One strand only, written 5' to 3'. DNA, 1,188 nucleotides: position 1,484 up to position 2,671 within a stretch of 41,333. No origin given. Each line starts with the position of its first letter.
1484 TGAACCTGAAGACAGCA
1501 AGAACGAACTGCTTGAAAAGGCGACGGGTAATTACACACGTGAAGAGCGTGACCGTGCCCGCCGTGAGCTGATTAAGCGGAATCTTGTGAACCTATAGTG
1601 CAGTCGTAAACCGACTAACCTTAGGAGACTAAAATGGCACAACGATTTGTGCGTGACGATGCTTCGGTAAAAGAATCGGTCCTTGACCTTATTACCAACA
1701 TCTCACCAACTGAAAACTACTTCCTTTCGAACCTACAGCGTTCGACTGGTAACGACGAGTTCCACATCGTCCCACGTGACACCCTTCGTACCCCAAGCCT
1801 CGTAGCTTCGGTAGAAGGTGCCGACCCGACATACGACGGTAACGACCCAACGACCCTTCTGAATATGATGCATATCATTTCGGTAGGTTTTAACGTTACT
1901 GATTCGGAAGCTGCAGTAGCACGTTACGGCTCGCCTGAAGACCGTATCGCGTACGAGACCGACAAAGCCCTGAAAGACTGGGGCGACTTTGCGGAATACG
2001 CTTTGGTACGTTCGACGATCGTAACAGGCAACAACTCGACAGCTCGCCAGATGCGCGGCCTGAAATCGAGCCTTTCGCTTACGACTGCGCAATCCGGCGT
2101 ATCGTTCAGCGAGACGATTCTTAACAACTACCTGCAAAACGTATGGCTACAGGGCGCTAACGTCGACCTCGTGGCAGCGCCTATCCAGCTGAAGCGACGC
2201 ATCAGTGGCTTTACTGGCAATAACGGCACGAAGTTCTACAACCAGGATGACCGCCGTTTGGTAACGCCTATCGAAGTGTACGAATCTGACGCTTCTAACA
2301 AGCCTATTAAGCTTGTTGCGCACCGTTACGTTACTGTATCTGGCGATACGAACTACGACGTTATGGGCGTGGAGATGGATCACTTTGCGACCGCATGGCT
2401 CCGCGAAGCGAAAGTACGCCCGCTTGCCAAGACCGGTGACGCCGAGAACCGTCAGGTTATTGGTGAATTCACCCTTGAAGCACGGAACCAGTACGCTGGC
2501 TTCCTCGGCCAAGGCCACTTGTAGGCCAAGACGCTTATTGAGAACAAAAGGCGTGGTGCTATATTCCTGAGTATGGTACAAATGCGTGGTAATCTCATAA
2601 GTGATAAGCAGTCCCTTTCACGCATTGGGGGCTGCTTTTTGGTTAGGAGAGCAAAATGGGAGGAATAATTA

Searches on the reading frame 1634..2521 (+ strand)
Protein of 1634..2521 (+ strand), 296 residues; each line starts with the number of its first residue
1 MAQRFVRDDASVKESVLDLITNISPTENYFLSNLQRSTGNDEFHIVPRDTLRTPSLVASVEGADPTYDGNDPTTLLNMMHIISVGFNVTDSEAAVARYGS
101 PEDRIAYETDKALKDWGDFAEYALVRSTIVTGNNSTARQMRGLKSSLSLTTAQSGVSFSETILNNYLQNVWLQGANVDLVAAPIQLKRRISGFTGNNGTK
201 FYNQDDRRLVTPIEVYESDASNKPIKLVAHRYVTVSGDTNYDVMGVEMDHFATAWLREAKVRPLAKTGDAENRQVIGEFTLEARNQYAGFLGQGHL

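Call 106: search_protein_families(library=pfam, proteins=[window:1634-2521:+], max_evalue=0.001)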
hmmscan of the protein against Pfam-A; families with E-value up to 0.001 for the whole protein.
window:1634-2521:+ (296 aa): 1 family
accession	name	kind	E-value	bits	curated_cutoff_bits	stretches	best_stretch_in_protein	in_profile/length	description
PF17236.8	SU10_MCP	-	3.4e-51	174.9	24.1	1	13-290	11-286/292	SU10 major capsid protein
